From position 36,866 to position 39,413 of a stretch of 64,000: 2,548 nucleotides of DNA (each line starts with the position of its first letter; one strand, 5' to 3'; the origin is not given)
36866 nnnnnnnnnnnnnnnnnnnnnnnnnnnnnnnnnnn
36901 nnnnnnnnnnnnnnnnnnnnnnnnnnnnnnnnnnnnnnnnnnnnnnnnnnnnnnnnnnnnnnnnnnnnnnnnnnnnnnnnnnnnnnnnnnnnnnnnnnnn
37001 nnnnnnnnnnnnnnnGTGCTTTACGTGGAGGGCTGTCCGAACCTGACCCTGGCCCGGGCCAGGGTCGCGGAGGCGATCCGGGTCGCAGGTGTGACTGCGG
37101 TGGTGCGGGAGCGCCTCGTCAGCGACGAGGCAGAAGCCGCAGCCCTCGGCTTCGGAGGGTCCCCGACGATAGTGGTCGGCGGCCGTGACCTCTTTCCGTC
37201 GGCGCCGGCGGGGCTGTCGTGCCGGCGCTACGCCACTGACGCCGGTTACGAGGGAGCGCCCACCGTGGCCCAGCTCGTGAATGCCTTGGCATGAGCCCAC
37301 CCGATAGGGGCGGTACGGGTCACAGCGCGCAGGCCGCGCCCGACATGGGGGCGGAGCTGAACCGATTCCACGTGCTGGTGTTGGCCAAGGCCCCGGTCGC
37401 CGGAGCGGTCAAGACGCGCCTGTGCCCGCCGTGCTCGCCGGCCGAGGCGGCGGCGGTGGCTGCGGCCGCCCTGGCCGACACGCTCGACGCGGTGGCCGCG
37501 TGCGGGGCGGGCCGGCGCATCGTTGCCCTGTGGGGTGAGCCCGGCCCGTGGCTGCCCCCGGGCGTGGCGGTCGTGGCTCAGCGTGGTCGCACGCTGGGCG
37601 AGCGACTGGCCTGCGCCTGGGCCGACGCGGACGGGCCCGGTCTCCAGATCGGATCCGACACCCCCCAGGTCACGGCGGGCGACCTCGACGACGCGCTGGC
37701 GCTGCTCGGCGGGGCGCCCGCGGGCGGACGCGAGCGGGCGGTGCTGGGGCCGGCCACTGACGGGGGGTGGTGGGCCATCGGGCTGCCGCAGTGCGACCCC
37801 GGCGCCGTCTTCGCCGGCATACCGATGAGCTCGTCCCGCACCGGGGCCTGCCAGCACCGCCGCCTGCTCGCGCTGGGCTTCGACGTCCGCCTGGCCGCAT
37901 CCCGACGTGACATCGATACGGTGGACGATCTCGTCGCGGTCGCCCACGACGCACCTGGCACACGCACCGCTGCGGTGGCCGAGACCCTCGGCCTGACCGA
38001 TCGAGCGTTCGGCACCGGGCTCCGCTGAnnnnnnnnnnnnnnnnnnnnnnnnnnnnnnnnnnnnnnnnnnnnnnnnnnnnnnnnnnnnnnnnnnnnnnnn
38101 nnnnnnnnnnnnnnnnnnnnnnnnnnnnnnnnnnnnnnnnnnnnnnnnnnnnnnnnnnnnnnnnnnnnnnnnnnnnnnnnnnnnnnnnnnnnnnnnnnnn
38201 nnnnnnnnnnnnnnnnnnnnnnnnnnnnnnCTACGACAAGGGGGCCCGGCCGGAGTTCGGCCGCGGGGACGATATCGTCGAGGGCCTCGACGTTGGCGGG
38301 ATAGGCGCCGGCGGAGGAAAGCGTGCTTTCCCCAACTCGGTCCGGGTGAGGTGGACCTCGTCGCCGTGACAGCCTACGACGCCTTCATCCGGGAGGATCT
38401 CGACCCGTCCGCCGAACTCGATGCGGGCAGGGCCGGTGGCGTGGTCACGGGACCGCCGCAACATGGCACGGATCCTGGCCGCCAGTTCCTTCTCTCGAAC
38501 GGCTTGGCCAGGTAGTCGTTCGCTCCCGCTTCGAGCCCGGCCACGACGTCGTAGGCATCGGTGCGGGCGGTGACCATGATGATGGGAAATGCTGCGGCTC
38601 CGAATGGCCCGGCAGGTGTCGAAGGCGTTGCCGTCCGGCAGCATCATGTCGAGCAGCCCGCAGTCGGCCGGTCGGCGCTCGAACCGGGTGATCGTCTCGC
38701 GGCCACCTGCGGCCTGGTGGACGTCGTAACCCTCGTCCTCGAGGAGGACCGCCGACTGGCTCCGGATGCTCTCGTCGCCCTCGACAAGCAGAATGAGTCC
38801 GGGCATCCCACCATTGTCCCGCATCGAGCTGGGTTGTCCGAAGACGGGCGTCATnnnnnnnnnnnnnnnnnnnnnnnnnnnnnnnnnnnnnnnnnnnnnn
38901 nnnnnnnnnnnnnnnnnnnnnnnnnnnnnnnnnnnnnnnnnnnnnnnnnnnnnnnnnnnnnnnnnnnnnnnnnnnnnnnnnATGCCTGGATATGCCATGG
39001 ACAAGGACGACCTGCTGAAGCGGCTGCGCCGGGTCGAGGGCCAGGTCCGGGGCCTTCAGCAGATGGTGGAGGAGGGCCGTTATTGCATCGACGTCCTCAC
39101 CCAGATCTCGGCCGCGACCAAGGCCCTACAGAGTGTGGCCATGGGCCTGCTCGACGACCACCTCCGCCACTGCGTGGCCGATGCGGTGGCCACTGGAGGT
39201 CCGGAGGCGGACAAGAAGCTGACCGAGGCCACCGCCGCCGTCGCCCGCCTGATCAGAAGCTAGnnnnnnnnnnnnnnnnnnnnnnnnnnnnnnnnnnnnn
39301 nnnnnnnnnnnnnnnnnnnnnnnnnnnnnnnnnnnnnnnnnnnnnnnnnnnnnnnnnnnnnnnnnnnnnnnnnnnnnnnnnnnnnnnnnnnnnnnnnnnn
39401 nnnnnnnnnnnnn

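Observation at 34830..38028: Divergent cluster: radical SAM + CMD/AhpD-like (overlapping genes) opposite DoxX + small Cys protein + DUF2064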

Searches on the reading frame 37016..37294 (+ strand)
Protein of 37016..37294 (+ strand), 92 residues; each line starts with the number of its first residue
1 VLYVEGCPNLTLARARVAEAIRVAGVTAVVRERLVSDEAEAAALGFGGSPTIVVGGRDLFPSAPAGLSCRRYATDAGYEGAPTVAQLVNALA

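Call 75: search_solved_structures(query=window:37016-37294:+, max_evalue=1)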
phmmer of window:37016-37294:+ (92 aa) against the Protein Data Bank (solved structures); distinct sequences matched with E-value up to 1: 2.
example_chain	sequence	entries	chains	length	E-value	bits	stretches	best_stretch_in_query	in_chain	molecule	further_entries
2qa1_A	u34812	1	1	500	0.28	14.8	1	17-61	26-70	Polyketide oxygenase PgaE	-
4icy_A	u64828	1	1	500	0.32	14.6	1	17-61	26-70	Polyketide oxygenase PgaE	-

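Call 87: find_homologous_proteins(query=window:37016-37294:+, max_evalue=0.001)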
Query window:37016-37294:+ (92 aa): 14 proteins with E <= 0.001 among 68 candidates.
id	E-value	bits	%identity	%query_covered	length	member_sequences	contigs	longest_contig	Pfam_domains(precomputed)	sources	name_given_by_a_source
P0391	7.2e-50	184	99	100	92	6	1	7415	-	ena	-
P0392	7.4e-44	165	89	99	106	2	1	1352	-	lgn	-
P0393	5.6e-25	105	58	99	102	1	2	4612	-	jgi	jgi:hypothetical protein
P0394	1.0e-23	101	59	99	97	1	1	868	-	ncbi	-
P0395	7.4e-21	92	55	100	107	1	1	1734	-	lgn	-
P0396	3.9e-19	86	55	99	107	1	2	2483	-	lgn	-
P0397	1.8e-18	84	53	100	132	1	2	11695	-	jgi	jgi:hypothetical protein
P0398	1.6e-17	81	54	100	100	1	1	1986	-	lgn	-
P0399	2.4e-16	77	51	99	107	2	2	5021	-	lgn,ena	-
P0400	8.5e-14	69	48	100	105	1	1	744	-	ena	-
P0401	4.9e-13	67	48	99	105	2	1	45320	-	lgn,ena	-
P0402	5.0e-13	67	43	99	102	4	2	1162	-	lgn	-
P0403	2.4e-7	49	42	99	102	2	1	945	-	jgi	jgi:hypothetical protein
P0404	9.4e-5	40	47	78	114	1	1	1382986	-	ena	-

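Call 88: find_encoding_contigs(protein=P0391, flank=7000, max_places=1)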
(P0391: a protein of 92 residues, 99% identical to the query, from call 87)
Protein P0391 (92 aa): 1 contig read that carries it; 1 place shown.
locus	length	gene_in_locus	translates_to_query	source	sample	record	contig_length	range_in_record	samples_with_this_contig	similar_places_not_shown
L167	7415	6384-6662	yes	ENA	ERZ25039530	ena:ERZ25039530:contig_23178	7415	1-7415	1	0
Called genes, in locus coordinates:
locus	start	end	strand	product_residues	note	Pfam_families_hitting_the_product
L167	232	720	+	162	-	-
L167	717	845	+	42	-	-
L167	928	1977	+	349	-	PF01145:Band_7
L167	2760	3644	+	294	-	PF07228:SpoIIE (weak)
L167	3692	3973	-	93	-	-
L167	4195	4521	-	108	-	-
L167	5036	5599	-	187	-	PF02627:CMD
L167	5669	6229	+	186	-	PF07681:DoxX (faint)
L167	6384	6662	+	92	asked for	-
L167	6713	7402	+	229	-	PF09837:DUF2064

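Call 89: find_encoding_contigs(protein=P0397, flank=6000, max_places=1)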
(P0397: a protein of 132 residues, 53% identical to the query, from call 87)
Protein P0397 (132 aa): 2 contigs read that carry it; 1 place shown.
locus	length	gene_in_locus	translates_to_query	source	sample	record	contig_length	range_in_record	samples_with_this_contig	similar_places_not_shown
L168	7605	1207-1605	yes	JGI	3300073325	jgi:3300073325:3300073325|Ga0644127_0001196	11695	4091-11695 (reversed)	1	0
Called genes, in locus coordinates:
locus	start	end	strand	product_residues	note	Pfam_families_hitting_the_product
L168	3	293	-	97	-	?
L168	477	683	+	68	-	-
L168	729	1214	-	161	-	PF00376:MerR, PF13411:MerR_1, PF09278:MerR-DNA-bind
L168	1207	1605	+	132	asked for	-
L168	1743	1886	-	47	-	-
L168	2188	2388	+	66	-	PF00313:CSD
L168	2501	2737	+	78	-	-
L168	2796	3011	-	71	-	-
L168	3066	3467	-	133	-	-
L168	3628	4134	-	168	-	-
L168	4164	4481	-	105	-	-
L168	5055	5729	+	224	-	-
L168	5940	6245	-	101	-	PF08530:PepX_C (weak)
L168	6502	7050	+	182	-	PF08002:DUF1697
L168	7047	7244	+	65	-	-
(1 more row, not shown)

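Call 90: find_encoding_contigs(protein=P0401, flank=6000, max_places=1)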
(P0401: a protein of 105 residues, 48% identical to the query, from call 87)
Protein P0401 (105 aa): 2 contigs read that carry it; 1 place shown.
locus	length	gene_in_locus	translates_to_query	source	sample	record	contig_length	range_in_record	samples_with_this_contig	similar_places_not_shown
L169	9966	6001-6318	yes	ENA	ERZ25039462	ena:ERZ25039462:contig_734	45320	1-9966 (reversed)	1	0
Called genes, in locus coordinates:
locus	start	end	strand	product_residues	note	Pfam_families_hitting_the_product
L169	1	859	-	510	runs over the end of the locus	PF00232:Glyco_hydro_1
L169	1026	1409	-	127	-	-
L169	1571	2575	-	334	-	-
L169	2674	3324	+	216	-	PF00440:TetR_N, PF17920:TetR_C_16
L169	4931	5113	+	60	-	-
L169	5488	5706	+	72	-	-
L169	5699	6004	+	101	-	PF20432:Xre-like-HTH (weak), PF13413:HTH_25 (weak), PF13560:HTH_31, PF13744:HTH_37 (weak), PF01381:HTH_3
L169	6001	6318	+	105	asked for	-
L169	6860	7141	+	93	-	PF02604:PhdYeFM_antitox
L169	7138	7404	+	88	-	PF05016:ParE_toxin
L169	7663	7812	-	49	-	-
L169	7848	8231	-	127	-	-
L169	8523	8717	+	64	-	PF06094:GGACT (weak)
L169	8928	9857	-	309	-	PF25509:DUF7916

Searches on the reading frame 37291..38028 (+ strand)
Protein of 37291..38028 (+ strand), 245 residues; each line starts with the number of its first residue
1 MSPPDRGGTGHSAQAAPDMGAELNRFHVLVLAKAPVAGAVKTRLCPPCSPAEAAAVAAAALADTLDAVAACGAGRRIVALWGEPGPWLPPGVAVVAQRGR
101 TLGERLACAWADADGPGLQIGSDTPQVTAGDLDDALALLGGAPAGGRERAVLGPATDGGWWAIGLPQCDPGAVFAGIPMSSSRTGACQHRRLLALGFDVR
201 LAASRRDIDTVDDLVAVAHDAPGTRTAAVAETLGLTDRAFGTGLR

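Call 3: search_protein_families(library=pfam, proteins=[window:37291-38028:+], max_evalue=0.01)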
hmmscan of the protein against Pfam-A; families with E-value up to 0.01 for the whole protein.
window:37291-38028:+ (245 aa): 1 family
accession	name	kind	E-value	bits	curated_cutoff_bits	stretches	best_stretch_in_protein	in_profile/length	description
PF09837.15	DUF2064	-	8.8e-22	77.6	25.8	1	73-181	20-120/120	Uncharacterized protein conserved in bacteria (DUF2064)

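Call 4: search_protein_families(library=ncbifam, proteins=[window:37291-38028:+], max_evalue=0.01)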
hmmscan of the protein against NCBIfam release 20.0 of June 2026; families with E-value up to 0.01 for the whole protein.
window:37291-38028:+ (245 aa): 2 families
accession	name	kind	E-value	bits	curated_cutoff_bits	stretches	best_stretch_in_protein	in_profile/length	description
TIGR04282.1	glyco_like_cofC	hypoth_equivalog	5.4e-34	117.6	134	1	28-214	1-189/189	TIGR04282 family arsenosugar biosynthesis glycosyltransferase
TIGR03552.1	F420_cofC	equivalog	1.2e-05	25.1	105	1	39-220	11-190/196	2-phospho-L-lactate guanylyltransferase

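Call 73: search_solved_structures(query=window:37291-38028:+, max_evalue=0.01)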
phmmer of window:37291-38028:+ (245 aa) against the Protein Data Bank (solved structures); distinct sequences matched with E-value up to 0.01: 1.
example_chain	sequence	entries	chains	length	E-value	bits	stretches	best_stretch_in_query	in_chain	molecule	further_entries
3cgx_A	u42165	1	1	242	3.6e-06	30.2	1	28-215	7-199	Putative nucleotide-diphospho-sugar transferase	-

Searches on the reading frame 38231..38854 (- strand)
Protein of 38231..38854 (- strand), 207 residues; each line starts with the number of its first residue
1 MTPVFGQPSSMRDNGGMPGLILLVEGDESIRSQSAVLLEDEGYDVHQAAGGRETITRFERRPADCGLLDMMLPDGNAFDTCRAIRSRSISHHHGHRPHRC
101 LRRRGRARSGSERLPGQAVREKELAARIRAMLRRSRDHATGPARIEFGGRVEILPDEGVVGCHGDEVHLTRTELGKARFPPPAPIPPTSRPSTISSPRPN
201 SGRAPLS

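Call 3: search_protein_families(library=pfam, proteins=[window:38231-38854:-], max_evalue=0.01)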
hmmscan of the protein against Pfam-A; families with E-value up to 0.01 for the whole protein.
window:38231-38854:- (207 aa): 1 family
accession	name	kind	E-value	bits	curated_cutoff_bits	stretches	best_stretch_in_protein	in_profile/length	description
PF00072.30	Response_reg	-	7.8e-10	39.4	30.2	1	21-88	1-68/111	Response regulator receiver domain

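Call 4: search_protein_families(library=ncbifam, proteins=[window:38231-38854:-], max_evalue=0.01)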
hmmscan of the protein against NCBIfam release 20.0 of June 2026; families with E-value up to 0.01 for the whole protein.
window:38231-38854:- (207 aa): 44 families (the best 25 are shown)
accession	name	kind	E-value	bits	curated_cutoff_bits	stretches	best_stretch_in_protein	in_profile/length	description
NF041733.1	resp_reg_CseB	equivalog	2.7e-16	59.7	350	1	21-88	3-70/228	two-component system response regulator CseB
NF040689.1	MtrAB_MtrA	equivalog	6.5e-14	51.8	300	1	21-88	1-68/219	MtrAB system response regulator MtrA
NF008296.0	PRK11083.1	equivalog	3.6e-13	49.4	273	1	20-87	5-72/228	two-component system response regulator CreB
NF045944.1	ResRegRpaBCyano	equivalog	2e-12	47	330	1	22-88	1-67/229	response regulator transcription factor RpaB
TIGR02154.1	PhoB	equivalog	5.3e-12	45.5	296.2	1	20-88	4-72/226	phosphate regulon transcriptional regulator PhoB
NF000402.1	vanR-B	exception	5.6e-11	42.3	480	1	21-174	5-155/219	vancomycin resistance response regulator transcription factor VanR-B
NF033120.0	vanR_FM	exception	6.3e-11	42.3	460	1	21-87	6-72/231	vancomycin resistance response regulator transcription factor, VanR-F/VanR-M family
NF040534.1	resp_reg_YycF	equivalog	8.8e-11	41.5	340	1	21-86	3-68/231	response regulator YycF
NF045991.1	RespRegCtrARhodob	equivalog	1.3e-10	41.4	350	1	21-173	3-154/224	response regulator transcription factor CtrA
NF008199.0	PRK10955.1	equivalog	7.7e-10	39.1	341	1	21-136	4-119/232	envelope stress response regulator transcription factor CpxR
NF033117.2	vanR_ACDEGLN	exception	2.1e-09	37.3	350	1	21-87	1-67/226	VanR-ABDEGLN family response regulator transcription factor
NF007005.1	PRK09468.1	equivalog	1.6e-08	34.2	331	1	21-141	6-128/237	osmolarity response regulator transcription factor OmpR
NF053854.1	RespRegPhoBBctds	equivalog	3.9e-08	32.9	270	1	21-88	1-67/225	two-component system response regulator PhoB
NF008034.0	PRK10766.1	equivalog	4.4e-08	32.9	275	1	18-88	2-72/231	two-component system response regulator TorR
NF007135.0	PRK09581.1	equivalog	6.8e-08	31.7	474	1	37-92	21-76/457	PleD family two-component system response regulator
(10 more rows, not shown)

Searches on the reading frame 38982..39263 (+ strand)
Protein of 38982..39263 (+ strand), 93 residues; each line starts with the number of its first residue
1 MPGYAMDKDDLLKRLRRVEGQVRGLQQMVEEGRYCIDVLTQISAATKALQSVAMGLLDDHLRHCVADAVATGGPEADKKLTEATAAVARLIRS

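Call 3: search_protein_families(library=pfam, proteins=[window:38982-39263:+], max_evalue=0.01)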
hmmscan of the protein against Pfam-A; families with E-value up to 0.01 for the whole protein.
window:38982-39263:+ (93 aa): 1 family
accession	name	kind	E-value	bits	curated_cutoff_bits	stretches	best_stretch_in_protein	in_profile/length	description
PF02583.22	Trns_repr_metal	-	2.6e-31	108.3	22.8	1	7-88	1-77/78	Metal-sensitive transcriptional repressor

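Call 4: search_protein_families(library=ncbifam, proteins=[window:38982-39263:+], max_evalue=0.01)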
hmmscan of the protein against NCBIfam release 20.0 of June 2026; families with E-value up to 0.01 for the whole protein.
window:38982-39263:+ (93 aa): 4 families
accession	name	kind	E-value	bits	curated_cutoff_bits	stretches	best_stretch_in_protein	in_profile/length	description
NF052430.1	repress_RicR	exception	1.3e-43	147.5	175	1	3-93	3-93/93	copper-sensing transcriptional repressor RicR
NF008464.0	PRK11352.1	equivalog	3.4e-10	40.2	133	1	1-67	1-67/91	formaldehyde-responsive transcriptional repressor FrmR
NF011613.0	PRK15039.1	equivalog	6.8e-08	33.1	138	1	5-65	5-65/90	Ni(II)/Co(II)-binding transcriptional repressor RcnR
NF010408.0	PRK13834.1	subfamily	0.0048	16.4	292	1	19-67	90-138/207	acyl-homoserine-lactone synthase TraI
